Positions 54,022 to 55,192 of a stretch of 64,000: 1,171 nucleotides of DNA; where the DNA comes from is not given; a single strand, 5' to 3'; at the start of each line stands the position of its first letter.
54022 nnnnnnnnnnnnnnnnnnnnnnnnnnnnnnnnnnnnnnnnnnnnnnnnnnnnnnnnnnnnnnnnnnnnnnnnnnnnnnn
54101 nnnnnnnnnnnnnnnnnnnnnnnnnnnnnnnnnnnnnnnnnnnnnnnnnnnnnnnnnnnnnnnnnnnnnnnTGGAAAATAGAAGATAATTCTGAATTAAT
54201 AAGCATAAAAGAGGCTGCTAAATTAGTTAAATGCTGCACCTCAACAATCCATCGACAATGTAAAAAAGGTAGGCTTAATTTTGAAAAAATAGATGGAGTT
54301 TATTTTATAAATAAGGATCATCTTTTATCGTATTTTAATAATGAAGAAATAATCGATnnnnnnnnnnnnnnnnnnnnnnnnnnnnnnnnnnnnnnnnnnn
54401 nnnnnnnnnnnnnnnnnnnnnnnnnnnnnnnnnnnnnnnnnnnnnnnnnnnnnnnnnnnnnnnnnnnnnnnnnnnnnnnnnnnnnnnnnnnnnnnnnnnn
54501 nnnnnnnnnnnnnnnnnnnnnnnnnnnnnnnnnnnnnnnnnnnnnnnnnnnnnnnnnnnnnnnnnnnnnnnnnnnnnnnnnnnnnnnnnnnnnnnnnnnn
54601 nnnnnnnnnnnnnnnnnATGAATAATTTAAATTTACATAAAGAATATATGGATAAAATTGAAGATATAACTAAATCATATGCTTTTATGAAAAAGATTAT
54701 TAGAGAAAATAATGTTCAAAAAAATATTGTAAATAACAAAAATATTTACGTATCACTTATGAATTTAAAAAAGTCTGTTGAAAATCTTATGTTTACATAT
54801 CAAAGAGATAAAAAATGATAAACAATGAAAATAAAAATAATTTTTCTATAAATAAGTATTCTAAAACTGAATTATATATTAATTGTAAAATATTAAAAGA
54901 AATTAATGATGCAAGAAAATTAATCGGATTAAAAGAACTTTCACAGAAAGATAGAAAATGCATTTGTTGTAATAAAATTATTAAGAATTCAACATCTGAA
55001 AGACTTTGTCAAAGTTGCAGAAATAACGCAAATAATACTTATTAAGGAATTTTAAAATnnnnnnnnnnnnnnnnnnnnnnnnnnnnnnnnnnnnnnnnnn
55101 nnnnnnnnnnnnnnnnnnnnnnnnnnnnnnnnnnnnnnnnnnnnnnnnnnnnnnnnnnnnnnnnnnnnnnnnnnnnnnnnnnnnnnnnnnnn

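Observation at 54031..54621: dUTPase carrying an internal HTH insertion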

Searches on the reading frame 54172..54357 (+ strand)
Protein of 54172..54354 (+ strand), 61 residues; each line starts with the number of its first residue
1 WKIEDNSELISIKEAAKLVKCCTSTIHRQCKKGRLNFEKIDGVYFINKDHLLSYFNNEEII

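Call 36: find_homologous_proteins(query=window:54172-54354:+, max_evalue=0.01)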
Query window:54172-54354:+: no candidate shares three 5-residue words with the query. No homologue found.
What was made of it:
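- Tried and rejected: This returned no candidates because of the word-index limit (call 36).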

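Call 56: search_solved_structures(query=A7, max_evalue=10, show_alignments=4)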
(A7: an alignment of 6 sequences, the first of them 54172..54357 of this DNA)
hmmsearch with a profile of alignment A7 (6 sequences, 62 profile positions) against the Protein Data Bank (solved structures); distinct sequences matched with E-value up to 10: 4.
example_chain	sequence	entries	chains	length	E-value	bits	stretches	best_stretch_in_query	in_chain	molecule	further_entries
4lhf_A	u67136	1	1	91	0.13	15.3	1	10-35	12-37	Regulatory protein cox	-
6ama_A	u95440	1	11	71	0.22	14.6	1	5-37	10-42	Putative DNA-binding protein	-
6amk_A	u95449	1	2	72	0.45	13.6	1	9-37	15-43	Putative DNA-binding protein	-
4j2n_A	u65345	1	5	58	1.8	11.7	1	11-39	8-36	Gp37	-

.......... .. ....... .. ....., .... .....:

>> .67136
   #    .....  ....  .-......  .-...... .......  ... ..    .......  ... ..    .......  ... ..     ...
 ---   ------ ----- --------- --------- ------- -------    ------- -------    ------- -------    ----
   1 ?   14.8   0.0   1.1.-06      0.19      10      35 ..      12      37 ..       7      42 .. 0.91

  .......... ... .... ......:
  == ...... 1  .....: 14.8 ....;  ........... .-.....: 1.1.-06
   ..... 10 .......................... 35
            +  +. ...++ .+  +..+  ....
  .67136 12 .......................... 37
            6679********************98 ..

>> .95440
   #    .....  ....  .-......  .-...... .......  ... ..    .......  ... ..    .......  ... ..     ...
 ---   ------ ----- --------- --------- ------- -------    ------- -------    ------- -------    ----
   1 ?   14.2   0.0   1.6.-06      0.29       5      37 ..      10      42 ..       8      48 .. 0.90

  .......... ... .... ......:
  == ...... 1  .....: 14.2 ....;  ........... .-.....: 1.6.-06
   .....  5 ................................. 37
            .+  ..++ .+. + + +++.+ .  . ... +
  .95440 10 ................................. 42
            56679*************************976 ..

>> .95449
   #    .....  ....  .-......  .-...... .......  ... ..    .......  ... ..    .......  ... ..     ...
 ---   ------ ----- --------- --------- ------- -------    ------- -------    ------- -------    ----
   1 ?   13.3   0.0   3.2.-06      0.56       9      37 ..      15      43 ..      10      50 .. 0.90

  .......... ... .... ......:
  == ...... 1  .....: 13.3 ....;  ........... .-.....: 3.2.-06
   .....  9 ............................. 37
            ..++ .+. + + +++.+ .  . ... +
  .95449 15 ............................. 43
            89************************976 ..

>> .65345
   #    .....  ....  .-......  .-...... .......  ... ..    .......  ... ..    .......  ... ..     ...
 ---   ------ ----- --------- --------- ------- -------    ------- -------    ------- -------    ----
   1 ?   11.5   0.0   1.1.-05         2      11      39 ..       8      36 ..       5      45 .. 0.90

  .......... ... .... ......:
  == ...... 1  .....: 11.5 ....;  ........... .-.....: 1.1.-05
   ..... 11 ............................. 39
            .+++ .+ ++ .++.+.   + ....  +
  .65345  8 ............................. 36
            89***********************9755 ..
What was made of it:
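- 54238..54264 (+): Putative recognition helix alpha2 (residues 70-78, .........). T72 and R75 are invariant, and residues 74, 76 and 78 are variable. The alignment is from call 56 and is weak (E 0.22).
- The top sequence-profile hits are the same group: P2 Cox, BldC and Pukovnik Xis (call 56).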

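Call 61: predict_structure(alignment_id=A7)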
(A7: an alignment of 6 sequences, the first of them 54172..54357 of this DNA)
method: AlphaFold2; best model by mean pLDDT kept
length: 62 residues; sequences in the alignment: 6
mean_pLDDT: 80.2   pTM: 0.60
mean pLDDT of the five models: 80.2, 80.0, 79.4, 78.9, 78.0
residues with pLDDT >= 90: 8; 70-90: 41; 50-70: 8; < 50: 5
segments of 3 or more residues with pLDDT < 50: 60-62
pLDDT, mean of each block of 10 residues (from residue 1): 65 90 89 87 87 71 45
secondary structure, 60 per line:
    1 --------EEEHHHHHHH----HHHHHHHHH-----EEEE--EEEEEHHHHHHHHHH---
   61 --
elements in order: E9-11 H12-18 H23-31 E37-40 E43-47 H48-57
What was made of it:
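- The insert alone has pLDDT 80 (call 61).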

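Call 64: fold_search(model_id=the predicted structure, library=pdb)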
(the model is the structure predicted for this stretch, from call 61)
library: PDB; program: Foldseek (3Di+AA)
matches with E <= 10: 839; with E <= 0.001: 0
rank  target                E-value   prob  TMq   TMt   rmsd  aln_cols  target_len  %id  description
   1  4j2n_C                1.6e-02  1.00  0.69  0.76   1.1        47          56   17  Crystal Structure of mycobacteriophage Pukovnik Xis (released 2013-10-23)
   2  4j2n_A                2.7e-02  1.00  0.69  0.78   1.1        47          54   17  Crystal Structure of mycobacteriophage Pukovnik Xis (released 2013-10-23)
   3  6ama_B                2.9e-02  1.00  0.73  0.81   1.6        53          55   17  Structure of S. coelicolor/S. venezuelae BldC-smeA-ssfA complex to 3.09 Angstrom (released 2018-03-28)
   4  6amk_B                4.6e-02  1.00  0.65  0.76   2.0        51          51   18  Structure of Streptomyces venezuelae BldC-whiI opt complex (released 2018-03-28)
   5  6ama_Y                5.3e-02  1.00  0.74  0.80   1.5        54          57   18  Structure of S. coelicolor/S. venezuelae BldC-smeA-ssfA complex to 3.09 Angstrom (released 2018-03-28)
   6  9gs9_J                5.3e-02  0.96  0.55  0.11   5.2        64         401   19  Tn7016 PseCAST QCascade (released 2024-10-16)
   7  7u5e_I                5.7e-02  0.96  0.59  0.13   5.1        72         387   12  I-F3b Cascade-TniQ partial R-loop complex (released 2023-06-14)
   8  6ama_P                6.9e-02  1.00  0.74  0.81   1.5        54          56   18  Structure of S. coelicolor/S. venezuelae BldC-smeA-ssfA complex to 3.09 Angstrom (released 2018-03-28)
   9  6ama_H                6.9e-02  1.00  0.68  0.76   1.7        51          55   18  Structure of S. coelicolor/S. venezuelae BldC-smeA-ssfA complex to 3.09 Angstrom (released 2018-03-28)
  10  4pm3_B                6.9e-02  0.99  0.64  0.38   1.9        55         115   20  Structure of the double-stranded DNA binding type IV secretion protein TraN from Enterococcus (released 2014-07-30)
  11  4pm3_A                6.9e-02  0.99  0.63  0.39   3.7        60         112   22  Structure of the double-stranded DNA binding type IV secretion protein TraN from Enterococcus (released 2014-07-30)
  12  6amk_A                7.4e-02  1.00  0.67  0.77   1.9        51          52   18  Structure of Streptomyces venezuelae BldC-whiI opt complex (released 2018-03-28)
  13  8csh_A                7.4e-02  0.99  0.60  0.68   2.1        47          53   26  Structure of the DNA binding domain of pSK1 Par partition protein bound to centromere DNA (released 2022-08-10)
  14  1r8d_B                9.7e-02  0.99  0.63  0.39   2.1        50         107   20  Crystal Structure of MtaN Bound to DNA (released 2004-08-17)
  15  2kfs_MODEL_1_A        1.0e-01  0.99  0.60  0.28   2.6        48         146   17  NMR structure of Rv2175c (released 2009-05-19)
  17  6ama_A                1.2e-01  1.00  0.73  0.82   1.6        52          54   17  Structure of S. coelicolor/S. venezuelae BldC-smeA-ssfA complex to 3.09 Angstrom (released 2018-03-28)
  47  4lhf                  3.2e-01  0.82  0.56  0.46   3.2        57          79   19  Crystal structure of a DNA binding protein from phage P2 (released 2014-03-05)
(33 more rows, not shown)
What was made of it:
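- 54196..54336 (+): Folded winged helix-turn-helix (residues 56-102): beta1 56-58, alpha1 59-65, alpha2 70-78, beta2 84-87, beta3 90-94, alpha3 95-102. Foldseek matches: Pukovnik Xis 4j2n (TM 0.69/0.76, rmsd 1.1 A) and BldC 6ama (TM 0.73/0.81) (call 64).
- All its best PDB matches are DNA-binding wHTH proteins: Pukovnik Xis, BldC, TraN, the pSK1 Par DNA-binding domain and MerR-family N-domains, with TM up to 0.74/0.82 (call 64). Structural and sequence matches of the insert to solved wHTH proteins are individually weak in E-value (0.016-1.8), as expected for 50 residues (calls 56, 64).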

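Call 68: find_related_loci(query=A7, collection=viral_contigs, flank=3000)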
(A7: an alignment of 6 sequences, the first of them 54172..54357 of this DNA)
Query A7 (62 aa) in viral_contigs; peptide patterns used: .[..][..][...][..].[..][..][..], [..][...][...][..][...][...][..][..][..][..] (x = any residue, [..] = any of these).
86 stretches matched a pattern, but none encodes a relative of the query by tblastn (E <= 1e-3).

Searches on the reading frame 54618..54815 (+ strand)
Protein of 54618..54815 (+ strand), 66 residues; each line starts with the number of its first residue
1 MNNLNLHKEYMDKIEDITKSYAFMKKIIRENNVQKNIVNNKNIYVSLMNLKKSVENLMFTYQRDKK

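Call 27: search_protein_families(library=phrogs, proteins=[window:54618-54815:+], max_evalue=0.001)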
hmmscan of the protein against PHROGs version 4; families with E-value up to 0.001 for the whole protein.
window:54618-54815:+ (66 aa): 0 families

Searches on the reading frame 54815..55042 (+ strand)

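Call 27: search_protein_families(library=phrogs, proteins=[window:54815-55042:+], max_evalue=0.001)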
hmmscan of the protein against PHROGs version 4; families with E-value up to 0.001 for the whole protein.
window:54815-55042:+ (76 aa): 1 family
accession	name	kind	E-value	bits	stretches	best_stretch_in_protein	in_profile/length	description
phrog_13335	-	unknown function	5.7e-05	24.2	1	43-73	54-85/99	-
